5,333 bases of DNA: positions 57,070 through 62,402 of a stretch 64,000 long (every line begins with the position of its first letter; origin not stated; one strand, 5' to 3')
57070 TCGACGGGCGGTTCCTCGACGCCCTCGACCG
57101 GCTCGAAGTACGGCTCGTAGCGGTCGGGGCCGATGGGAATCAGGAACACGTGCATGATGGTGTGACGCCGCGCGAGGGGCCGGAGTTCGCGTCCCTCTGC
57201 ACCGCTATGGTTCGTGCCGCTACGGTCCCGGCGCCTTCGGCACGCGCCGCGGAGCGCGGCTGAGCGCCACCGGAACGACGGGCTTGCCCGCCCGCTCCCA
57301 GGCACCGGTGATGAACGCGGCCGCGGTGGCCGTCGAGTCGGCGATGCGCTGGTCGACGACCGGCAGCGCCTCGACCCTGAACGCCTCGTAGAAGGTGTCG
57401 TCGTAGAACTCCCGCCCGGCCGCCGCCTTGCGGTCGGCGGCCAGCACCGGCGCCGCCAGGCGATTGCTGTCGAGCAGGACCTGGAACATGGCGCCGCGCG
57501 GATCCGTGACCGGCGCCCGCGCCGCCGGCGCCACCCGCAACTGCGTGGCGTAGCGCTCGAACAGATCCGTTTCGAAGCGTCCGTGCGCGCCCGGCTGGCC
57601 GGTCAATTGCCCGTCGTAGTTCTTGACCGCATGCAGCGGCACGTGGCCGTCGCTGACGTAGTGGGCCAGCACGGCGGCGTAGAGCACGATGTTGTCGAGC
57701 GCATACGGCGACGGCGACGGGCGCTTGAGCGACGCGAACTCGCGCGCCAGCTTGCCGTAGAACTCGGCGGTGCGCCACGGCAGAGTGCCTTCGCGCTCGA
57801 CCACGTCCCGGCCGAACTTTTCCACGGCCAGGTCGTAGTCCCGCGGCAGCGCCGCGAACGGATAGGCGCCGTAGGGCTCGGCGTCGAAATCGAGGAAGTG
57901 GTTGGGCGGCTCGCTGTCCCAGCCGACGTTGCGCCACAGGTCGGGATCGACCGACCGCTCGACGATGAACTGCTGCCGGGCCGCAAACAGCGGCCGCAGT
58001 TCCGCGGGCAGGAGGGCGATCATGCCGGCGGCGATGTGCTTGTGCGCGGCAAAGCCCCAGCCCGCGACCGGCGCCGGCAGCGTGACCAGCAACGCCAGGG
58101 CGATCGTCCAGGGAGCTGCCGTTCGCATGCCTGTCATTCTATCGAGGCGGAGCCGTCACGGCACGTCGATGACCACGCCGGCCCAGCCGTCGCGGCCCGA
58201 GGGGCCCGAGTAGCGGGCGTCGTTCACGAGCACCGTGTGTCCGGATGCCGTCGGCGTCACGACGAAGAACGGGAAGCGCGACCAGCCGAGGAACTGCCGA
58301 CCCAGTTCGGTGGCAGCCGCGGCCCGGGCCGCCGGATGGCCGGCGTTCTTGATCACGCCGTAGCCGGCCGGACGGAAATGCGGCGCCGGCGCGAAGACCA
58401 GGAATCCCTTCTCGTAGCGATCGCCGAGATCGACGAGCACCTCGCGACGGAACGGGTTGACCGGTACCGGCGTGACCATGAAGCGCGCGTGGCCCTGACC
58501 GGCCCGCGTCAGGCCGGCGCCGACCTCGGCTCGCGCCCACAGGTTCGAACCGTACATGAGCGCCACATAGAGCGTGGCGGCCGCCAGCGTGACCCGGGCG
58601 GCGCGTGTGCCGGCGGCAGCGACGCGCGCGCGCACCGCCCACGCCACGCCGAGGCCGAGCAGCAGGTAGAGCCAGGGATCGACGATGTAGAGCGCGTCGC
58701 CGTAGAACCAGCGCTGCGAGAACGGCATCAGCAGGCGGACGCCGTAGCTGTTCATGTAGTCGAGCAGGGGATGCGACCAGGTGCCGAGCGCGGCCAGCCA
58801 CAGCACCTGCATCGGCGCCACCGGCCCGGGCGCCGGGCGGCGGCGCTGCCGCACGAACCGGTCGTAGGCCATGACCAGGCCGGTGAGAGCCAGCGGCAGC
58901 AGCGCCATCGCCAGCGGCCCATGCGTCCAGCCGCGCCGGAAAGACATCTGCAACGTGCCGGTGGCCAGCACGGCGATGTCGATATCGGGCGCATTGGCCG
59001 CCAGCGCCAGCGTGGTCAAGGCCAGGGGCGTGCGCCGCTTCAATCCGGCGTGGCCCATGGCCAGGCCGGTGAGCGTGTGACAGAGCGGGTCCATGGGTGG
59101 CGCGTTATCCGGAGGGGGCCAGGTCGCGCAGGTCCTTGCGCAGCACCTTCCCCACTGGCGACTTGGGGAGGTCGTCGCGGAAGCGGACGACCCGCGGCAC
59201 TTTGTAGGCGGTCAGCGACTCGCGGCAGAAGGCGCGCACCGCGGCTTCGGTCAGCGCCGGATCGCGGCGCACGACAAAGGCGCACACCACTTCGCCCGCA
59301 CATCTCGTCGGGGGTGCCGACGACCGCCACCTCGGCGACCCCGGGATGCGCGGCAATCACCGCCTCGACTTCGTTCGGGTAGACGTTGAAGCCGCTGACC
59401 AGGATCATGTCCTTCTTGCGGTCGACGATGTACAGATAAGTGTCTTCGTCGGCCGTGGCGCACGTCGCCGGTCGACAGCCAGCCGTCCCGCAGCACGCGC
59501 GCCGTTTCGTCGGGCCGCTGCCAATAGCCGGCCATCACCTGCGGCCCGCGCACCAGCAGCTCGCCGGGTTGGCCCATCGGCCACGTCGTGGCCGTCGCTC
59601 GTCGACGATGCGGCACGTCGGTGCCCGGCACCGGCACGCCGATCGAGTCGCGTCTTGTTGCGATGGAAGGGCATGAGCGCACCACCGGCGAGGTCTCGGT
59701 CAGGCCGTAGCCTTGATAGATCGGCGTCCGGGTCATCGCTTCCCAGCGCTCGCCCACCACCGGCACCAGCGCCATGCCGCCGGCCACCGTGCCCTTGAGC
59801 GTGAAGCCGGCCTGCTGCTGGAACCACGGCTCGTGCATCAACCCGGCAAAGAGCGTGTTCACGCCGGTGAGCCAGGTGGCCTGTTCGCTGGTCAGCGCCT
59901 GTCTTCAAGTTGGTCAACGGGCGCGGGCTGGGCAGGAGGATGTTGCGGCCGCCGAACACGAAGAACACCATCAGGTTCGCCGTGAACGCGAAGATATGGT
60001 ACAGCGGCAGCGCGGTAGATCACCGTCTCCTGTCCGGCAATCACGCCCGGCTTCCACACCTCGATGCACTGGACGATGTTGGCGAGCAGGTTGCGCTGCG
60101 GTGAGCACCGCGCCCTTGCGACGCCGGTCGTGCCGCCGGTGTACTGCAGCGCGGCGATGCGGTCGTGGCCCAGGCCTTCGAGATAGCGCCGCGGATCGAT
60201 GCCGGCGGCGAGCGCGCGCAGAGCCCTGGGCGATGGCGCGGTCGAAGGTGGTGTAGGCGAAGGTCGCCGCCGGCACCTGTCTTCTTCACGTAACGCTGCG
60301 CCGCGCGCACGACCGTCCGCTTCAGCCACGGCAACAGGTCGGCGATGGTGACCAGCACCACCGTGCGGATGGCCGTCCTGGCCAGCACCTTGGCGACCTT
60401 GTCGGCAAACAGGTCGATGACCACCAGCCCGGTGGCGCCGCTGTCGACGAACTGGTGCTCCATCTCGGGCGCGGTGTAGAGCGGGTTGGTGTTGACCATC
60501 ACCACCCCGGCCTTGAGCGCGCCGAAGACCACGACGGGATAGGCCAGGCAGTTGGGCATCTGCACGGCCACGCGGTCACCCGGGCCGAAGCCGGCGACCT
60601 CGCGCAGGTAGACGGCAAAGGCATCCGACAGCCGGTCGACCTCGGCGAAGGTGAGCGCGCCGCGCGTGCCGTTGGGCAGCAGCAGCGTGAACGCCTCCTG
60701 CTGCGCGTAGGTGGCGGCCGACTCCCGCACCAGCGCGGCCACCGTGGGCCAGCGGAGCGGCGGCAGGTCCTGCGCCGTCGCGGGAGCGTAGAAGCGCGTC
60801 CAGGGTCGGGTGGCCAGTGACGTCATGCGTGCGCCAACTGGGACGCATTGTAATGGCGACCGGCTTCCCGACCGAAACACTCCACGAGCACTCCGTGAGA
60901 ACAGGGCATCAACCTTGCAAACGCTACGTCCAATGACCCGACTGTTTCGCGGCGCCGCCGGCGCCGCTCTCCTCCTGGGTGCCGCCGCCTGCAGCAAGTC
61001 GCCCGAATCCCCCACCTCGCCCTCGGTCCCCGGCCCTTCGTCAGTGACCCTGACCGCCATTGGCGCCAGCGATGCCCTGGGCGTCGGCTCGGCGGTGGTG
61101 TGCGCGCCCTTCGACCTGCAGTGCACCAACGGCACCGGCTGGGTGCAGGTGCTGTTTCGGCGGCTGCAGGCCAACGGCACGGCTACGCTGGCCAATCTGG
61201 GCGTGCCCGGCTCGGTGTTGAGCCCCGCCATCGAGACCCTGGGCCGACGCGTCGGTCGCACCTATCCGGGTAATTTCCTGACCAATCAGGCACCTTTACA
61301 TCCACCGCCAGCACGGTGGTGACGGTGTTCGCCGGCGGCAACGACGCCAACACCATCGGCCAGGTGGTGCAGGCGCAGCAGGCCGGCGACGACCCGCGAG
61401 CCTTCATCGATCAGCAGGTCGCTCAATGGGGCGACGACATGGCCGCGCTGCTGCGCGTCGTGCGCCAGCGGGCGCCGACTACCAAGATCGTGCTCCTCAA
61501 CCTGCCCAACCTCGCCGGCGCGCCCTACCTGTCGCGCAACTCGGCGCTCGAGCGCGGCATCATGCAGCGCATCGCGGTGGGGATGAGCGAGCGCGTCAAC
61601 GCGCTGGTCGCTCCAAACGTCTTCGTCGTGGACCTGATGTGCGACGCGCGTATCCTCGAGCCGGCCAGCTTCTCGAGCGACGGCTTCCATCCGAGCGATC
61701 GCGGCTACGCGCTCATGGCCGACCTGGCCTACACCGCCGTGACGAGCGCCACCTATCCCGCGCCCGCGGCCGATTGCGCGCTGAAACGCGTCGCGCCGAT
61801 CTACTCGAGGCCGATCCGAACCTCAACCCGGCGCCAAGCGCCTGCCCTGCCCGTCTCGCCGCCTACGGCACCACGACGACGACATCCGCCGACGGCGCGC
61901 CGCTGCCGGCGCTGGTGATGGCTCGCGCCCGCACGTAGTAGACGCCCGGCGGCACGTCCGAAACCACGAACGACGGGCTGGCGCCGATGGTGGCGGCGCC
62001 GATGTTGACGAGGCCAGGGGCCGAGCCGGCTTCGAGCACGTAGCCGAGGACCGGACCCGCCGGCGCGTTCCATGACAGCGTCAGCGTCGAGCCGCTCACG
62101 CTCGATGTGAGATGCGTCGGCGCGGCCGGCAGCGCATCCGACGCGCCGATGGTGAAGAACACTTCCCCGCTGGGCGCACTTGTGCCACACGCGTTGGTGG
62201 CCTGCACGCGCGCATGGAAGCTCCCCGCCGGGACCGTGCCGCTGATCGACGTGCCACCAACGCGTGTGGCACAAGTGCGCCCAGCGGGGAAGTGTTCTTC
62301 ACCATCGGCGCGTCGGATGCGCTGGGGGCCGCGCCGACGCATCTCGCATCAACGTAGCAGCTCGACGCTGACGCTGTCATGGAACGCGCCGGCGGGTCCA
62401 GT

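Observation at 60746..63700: A 1.45-kb foldback (hairpin-like) inverted duplication with a 53-bp loop truncates a gene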

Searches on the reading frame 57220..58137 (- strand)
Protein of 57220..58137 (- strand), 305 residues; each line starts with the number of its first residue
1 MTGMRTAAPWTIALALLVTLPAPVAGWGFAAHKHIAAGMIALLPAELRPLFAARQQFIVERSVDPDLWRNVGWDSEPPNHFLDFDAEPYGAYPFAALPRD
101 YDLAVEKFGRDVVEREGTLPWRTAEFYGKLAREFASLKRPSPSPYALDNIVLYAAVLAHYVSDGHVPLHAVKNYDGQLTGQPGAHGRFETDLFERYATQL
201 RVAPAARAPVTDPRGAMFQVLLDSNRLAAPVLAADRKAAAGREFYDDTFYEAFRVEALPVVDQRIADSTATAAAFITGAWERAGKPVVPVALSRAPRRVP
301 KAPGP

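Call 19: find_encoding_contigs(protein=window:57220-58137:-, flank=10000, max_places=4)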
Protein window:57220-58137:- (305 aa): no gene with exactly this product is on record in the collection.

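Call 39: search_protein_families(library=pfam, proteins=[window:57220-58137:-], max_evalue=0.001)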
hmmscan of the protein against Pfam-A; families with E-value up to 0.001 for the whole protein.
window:57220-58137:- (305 aa): 0 families

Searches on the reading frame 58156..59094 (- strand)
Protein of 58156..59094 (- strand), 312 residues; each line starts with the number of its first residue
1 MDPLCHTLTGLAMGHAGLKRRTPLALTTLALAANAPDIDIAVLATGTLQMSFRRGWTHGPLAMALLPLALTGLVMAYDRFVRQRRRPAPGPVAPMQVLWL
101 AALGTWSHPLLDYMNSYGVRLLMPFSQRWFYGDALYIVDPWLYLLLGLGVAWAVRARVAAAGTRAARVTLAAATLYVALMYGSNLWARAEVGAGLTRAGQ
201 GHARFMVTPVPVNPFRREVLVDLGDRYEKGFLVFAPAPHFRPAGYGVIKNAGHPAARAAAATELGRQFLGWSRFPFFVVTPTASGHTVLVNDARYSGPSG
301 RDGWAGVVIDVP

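Call 9: find_encoding_contigs(protein=window:58156-59094:-, flank=10000, max_places=6)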
Protein window:58156-59094:- (312 aa): no gene with exactly this product is on record in the collection.

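Call 11: find_related_loci(query=window:58156-59094:-, collection=genome_contigs, flank=10000)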
Query window:58156-59094:- (312 aa) in genome_contigs; peptide patterns used: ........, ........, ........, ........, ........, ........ (x = any residue, [..] = any of these).
145 stretches matched a pattern; 55 encode a relative of the query (tblastn E <= 1e-3); 55 distinct loci.
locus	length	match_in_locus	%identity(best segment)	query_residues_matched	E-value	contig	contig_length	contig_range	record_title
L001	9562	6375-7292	81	1-305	4e-149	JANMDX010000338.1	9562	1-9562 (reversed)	MAG: Acidobacteriota bacterium isolate OTE_75_metabat_1 OTE_75_k141_2909484, whole genome shotgun sequence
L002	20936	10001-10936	89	1-312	2e-148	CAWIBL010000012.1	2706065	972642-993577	MAG: uncultured Acidobacteriota bacterium isolate MFD01275.bin.2.18 genome assembly, contig: contig_4361, whole genome s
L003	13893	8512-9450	81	1-312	8e-147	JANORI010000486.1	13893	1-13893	MAG: Acidobacteriota bacterium isolate VAR_4_metabat_203_sub VAR_4_k141_1862344, whole genome shotgun sequence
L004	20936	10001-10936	82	1-312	2e-137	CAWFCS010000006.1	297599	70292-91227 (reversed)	MAG: uncultured Acidobacteriota bacterium isolate MFD04651.bin.2.30 genome assembly, contig: contig_11735, whole genome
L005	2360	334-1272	81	1-312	3e-145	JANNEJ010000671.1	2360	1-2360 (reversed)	MAG: Acidobacteriota bacterium isolate OTE_75_metabat_399 OTE_75_k141_3238160, whole genome shotgun sequence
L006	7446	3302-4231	74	1-309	2e-133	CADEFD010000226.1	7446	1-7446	MAG: uncultured Acidobacteria bacterium isolate Acidobacteria sp. RBC068 genome assembly, contig: MAG068_226, whole geno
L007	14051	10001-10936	71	1-311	1e-128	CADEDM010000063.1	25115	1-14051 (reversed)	MAG: uncultured Acidobacteria bacterium isolate Acidobacteria sp. RBC084 genome assembly, contig: MAG084_63, whole genom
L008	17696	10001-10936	73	1-311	4e-127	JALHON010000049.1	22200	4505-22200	MAG: Acidobacteria bacterium isolate bin.151 c_000000009790, whole genome shotgun sequence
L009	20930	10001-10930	76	1-309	4e-124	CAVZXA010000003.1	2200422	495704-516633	MAG: uncultured Acidobacteriota bacterium isolate MFD04651.bin.2.95 genome assembly, contig: contig_1647, whole genome s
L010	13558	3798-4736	75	1-312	1e-116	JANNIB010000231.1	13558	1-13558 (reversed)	MAG: Acidobacteriota bacterium isolate SOY_6_C_metabat_167_sub SOY_6_C_k141_2470174, whole genome shotgun sequence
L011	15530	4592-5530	66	1-312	1e-116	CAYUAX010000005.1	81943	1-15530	MAG TPA_asm: uncultured Bifidobacteriaceae bacterium isolate binchicken_co311_36 genome assembly, contig: NODE_547_lengt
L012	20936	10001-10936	61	1-310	7e-116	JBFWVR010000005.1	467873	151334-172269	MAG: Vicinamibacterales bacterium isolate CA_2019_TPBF_99 NODE_153_length_467873_cov_12.612920_TPBF, whole genome shotgu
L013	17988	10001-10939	66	1-312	8e-115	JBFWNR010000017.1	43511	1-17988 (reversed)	MAG: Vicinamibacterales bacterium isolate CA_2019_TPBF_117 NODE_5306_length_43511_cov_10.655749_TPBF, whole genome shotg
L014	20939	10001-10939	67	1-312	2e-113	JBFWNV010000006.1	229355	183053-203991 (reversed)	MAG: Vicinamibacterales bacterium isolate CA_2019_TPBF_120 NODE_524_length_229355_cov_7.242658_TPBF, whole genome shotgu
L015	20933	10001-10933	73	1-311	2e-111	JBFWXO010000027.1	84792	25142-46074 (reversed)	MAG: Vicinamibacterales bacterium isolate CA_2019_TPBS_142 NODE_2240_length_84792_cov_6.100644_TPBS, whole genome shotgu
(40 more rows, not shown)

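Call 39: search_protein_families(library=pfam, proteins=[L002:4244-7350:+, window:58156-59094:-], max_evalue=0.001)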
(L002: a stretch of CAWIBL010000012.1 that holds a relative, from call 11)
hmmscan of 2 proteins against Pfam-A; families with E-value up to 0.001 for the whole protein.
L002:4244-7350:+ (1035 aa): 2 families
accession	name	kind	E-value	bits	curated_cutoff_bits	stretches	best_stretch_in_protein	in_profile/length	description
PF13360.13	PQQ_2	-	4.5e-10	40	27.6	1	251-528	3-227/233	Outer membrane protein assembly factor BamB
PF00041.27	fn3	-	7.9e-09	36.1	25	1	908-941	2-38/84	Fibronectin type III domain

window:58156-59094:- (312 aa): 1 family
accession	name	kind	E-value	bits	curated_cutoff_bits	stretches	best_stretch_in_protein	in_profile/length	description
PF04307.19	YdjM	-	5.7e-27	94.8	29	1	1-180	1-169/176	YdjM inner membrane protein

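Call 55: find_homologous_proteins(query=window:58156-59094:-, max_evalue=1e-60)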
Query window:58156-59094:- (312 aa): 1498 proteins with E <= 1e-60 among 8000 candidates; the best 120 are listed.
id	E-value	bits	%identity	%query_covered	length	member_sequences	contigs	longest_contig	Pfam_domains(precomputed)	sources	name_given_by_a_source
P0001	4.1e-205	698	100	100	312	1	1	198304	PF04307.20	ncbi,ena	-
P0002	1.4e-171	588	85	100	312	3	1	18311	PF04307.20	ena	-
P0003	2.9e-171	587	84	100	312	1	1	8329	PF04307.20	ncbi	-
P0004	1.1e-170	585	84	100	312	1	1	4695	PF04307.20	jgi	jgi:inner membrane protein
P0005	8.0e-170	582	83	100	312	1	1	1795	PF04307.20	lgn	-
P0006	1.7e-166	571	82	100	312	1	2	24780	PF04307.20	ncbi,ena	-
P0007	5.4e-166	570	82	100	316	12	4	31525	PF04307.20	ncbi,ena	-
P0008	1.3e-164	565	81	100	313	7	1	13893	PF04307.20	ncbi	-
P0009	1.3e-164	565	82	100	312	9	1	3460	PF04307.20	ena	-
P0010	1.6e-164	565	80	100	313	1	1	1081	PF04307.20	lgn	-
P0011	3.5e-164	564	79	100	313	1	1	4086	PF04307.20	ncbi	ncbi:MAG: metal-dependent hydrolase [Acidobacteriota bacterium]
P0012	1.5e-162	558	80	100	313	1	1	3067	PF04307.20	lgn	-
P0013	1.7e-162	558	81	100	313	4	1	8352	PF04307.20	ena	-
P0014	2.2e-159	548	80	100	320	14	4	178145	PF04307.20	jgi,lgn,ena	-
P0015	4.4e-158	544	78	100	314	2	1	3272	PF04307.20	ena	-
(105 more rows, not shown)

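Call 56: find_encoding_contigs(protein=P0001, flank=10000, max_places=4)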
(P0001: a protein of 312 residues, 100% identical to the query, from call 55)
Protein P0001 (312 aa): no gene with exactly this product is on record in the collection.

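Call 57: list_cluster_members(proteins=[P0001])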
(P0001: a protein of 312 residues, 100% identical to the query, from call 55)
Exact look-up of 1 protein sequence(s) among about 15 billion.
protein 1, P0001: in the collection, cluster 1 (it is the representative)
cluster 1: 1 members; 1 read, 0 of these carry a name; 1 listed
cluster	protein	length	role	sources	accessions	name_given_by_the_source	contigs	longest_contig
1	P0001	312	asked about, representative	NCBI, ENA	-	-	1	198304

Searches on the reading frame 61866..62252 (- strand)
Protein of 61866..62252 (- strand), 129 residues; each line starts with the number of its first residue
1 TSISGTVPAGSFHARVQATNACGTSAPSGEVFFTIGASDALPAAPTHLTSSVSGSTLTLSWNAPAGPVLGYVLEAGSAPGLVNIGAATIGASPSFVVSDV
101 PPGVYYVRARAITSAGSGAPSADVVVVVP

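Call 39: search_protein_families(library=pfam, proteins=[window:61866-62252:-], max_evalue=0.001)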
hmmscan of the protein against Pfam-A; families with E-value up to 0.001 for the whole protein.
seq(129 aa): 1 family
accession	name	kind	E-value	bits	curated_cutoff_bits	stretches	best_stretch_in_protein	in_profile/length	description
PF00041.27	fn3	-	2.6e-10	40.8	25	1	44-125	2-82/84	Fibronectin type III domain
